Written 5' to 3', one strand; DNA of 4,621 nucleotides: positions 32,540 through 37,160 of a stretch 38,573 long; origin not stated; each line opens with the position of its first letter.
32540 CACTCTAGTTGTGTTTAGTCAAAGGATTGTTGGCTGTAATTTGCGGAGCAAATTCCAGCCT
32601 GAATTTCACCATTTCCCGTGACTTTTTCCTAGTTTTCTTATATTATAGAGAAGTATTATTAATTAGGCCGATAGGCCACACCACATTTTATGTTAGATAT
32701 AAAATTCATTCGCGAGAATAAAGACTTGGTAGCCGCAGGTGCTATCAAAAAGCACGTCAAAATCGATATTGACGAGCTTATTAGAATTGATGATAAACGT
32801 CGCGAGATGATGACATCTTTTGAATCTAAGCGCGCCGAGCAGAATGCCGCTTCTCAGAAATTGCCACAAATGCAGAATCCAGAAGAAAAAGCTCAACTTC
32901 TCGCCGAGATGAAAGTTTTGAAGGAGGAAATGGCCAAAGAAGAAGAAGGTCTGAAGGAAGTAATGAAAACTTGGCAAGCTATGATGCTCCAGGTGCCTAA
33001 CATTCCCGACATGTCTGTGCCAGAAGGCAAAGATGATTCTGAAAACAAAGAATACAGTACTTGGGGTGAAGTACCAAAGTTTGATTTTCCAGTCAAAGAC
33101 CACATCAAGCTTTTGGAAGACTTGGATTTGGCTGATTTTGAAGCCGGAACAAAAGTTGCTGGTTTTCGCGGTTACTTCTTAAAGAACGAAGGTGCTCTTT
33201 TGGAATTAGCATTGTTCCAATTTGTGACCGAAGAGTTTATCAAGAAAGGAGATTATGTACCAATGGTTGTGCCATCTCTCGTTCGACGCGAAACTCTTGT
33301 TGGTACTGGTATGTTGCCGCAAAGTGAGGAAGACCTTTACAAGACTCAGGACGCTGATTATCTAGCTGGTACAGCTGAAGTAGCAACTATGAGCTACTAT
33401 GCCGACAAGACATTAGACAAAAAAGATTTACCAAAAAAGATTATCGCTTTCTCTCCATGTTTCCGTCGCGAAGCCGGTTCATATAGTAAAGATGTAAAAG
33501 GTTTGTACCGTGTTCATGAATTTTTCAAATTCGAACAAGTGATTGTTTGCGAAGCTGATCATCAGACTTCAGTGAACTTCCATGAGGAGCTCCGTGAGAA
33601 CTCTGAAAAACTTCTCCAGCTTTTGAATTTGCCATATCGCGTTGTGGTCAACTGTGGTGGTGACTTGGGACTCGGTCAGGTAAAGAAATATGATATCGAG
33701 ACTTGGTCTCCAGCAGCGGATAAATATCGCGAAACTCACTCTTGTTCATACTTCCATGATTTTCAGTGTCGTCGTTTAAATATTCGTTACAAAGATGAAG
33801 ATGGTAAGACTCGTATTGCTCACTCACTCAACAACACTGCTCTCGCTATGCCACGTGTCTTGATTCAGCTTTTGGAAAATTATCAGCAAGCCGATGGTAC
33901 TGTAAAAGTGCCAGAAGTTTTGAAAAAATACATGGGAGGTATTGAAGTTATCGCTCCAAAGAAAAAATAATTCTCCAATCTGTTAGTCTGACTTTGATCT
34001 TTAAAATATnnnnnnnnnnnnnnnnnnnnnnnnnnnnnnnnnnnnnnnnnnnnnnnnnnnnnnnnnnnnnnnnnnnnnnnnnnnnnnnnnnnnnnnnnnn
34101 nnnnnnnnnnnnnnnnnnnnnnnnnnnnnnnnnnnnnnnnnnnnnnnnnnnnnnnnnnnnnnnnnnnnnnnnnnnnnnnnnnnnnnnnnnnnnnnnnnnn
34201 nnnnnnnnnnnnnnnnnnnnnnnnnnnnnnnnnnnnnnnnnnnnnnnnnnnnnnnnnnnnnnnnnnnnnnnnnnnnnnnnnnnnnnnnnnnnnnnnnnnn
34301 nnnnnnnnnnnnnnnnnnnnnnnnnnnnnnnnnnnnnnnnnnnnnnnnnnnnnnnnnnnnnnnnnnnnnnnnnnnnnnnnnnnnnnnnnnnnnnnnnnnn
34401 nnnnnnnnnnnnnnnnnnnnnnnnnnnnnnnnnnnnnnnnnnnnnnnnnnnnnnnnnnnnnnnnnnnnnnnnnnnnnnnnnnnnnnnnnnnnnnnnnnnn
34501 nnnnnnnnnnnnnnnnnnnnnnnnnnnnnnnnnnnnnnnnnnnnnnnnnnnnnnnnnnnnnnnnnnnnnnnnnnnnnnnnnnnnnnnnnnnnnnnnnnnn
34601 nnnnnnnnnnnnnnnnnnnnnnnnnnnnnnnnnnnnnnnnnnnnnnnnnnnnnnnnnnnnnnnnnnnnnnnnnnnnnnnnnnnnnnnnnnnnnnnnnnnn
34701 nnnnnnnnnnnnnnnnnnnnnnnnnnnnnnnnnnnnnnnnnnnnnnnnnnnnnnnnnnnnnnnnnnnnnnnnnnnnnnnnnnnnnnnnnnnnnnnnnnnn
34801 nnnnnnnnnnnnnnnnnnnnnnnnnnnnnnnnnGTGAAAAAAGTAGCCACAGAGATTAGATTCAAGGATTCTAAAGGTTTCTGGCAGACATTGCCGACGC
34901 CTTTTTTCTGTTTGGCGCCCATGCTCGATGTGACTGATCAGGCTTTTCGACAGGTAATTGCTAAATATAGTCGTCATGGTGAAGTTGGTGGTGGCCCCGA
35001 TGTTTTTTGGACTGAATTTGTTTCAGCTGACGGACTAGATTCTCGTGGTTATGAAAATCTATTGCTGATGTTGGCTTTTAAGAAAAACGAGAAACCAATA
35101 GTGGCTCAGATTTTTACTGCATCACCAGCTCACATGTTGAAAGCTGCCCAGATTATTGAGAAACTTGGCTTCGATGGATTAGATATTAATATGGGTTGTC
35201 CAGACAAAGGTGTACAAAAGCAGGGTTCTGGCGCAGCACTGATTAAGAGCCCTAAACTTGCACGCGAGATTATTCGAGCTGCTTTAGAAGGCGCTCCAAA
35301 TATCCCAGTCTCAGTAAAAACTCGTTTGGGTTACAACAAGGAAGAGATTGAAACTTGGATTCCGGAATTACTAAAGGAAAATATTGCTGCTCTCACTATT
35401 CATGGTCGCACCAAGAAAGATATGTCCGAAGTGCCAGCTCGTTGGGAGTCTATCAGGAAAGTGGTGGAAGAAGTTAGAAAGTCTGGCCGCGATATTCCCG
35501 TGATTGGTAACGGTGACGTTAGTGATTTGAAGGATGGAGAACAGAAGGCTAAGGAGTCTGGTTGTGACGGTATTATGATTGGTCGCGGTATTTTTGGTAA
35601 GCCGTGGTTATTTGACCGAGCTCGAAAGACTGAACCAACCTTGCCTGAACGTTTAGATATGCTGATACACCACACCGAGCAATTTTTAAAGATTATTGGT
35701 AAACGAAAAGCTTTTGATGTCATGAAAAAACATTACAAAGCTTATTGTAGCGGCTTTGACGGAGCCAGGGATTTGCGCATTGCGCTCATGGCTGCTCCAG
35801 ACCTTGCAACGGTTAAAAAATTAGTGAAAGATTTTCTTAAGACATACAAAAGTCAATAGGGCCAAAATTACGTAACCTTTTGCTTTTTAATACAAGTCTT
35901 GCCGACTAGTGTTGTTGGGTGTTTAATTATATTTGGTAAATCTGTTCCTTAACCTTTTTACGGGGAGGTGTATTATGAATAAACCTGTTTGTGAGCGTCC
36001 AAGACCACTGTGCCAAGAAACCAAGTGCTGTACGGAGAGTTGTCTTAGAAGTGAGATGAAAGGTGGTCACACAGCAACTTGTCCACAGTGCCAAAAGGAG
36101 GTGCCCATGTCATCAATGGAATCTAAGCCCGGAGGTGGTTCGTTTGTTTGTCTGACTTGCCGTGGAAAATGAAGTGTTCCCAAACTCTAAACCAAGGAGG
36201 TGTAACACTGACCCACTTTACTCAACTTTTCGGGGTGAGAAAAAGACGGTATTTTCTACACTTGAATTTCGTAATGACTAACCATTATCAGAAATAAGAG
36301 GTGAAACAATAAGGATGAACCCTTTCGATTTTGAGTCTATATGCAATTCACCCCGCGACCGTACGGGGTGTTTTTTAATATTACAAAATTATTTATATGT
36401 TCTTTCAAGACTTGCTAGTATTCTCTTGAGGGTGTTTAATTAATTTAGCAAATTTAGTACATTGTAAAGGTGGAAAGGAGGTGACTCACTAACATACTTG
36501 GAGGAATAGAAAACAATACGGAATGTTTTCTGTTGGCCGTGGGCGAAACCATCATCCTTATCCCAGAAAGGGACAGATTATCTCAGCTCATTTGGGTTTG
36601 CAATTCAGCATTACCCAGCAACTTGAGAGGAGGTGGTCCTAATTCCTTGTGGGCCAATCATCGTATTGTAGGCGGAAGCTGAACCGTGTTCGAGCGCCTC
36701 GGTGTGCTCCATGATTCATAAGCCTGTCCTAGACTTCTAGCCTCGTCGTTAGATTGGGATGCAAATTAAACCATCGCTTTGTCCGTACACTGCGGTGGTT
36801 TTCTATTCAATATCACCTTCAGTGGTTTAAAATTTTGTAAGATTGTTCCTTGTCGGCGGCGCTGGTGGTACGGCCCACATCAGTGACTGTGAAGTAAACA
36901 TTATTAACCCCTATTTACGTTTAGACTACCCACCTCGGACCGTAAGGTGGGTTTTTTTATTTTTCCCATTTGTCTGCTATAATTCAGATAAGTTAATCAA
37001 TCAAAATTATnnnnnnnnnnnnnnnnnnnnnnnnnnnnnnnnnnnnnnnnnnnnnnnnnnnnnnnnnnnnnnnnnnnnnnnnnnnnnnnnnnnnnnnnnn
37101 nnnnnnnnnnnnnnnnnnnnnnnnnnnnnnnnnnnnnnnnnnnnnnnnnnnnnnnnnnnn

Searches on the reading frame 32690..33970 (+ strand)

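Call 16: search_protein_families(library=pfam, proteins=[window:32690-33970:+])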
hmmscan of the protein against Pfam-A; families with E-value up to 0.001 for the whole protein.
window:32690-33970:+ (426 aa): 2 families
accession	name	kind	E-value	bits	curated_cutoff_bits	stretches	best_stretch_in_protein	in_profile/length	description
PF00587.30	tRNA-synt_2b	-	5.6e-32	111.7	29.3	1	222-398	10-179/179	tRNA synthetase class II core domain (G, H, P, S and T)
PF02403.27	Seryl_tRNA_N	-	1.3e-22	80.5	28.2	1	1-106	1-108/108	Seryl-tRNA synthetase N-terminal domain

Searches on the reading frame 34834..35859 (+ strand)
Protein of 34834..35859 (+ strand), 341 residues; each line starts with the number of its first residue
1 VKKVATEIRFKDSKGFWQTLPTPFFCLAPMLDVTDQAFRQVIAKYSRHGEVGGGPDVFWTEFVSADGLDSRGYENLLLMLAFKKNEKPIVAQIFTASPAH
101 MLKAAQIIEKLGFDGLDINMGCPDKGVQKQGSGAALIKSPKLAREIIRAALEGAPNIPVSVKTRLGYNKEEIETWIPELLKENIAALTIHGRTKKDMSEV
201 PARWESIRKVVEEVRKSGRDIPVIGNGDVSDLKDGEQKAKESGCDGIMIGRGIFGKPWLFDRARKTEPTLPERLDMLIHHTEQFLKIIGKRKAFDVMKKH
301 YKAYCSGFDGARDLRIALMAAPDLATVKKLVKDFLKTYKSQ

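Call 16: search_protein_families(library=pfam, proteins=[window:34834-35859:+])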
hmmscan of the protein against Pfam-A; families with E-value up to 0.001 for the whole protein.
window:34834-35859:+ (341 aa): 1 family
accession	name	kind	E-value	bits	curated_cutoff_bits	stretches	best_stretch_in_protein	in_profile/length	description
PF01207.24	Dus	-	1.4e-67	228.5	20.4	1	27-336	2-308/311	Dihydrouridine synthase (Dus)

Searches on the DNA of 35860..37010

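Call 78: search_rna_families(source=window, start=35860, end=37010, threshold=evalue, max_evalue=10)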
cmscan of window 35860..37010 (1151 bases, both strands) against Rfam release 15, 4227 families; matches with E-value up to 10: 5.
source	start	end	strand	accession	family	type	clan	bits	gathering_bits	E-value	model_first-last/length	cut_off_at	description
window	36753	36804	+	RF01813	rdlD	Gene; antitoxin;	-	23.6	50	0.04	1-66/66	no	rdlD antitoxin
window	36314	36406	+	RF01770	rimP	Cis-reg; leader;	-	22.8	47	0.5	1-102/102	no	Gammaprotebacteria rimP leader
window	36404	36440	+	RF02451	ncr1241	Gene; sRNA;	-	16.4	60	9.3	1-63/63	no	Bacillus sRNA ncr1241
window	36051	36205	+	RF02193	TCL6_3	Gene; lncRNA;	-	13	40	5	1-139/139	no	T-cell leukemia/lymphoma 6 conserved region 3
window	36026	36075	+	RF01129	sR44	Gene; snRNA; snoRNA; CD-box;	-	11.9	45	5.5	1-55/55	no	Small nucleolar RNA sR44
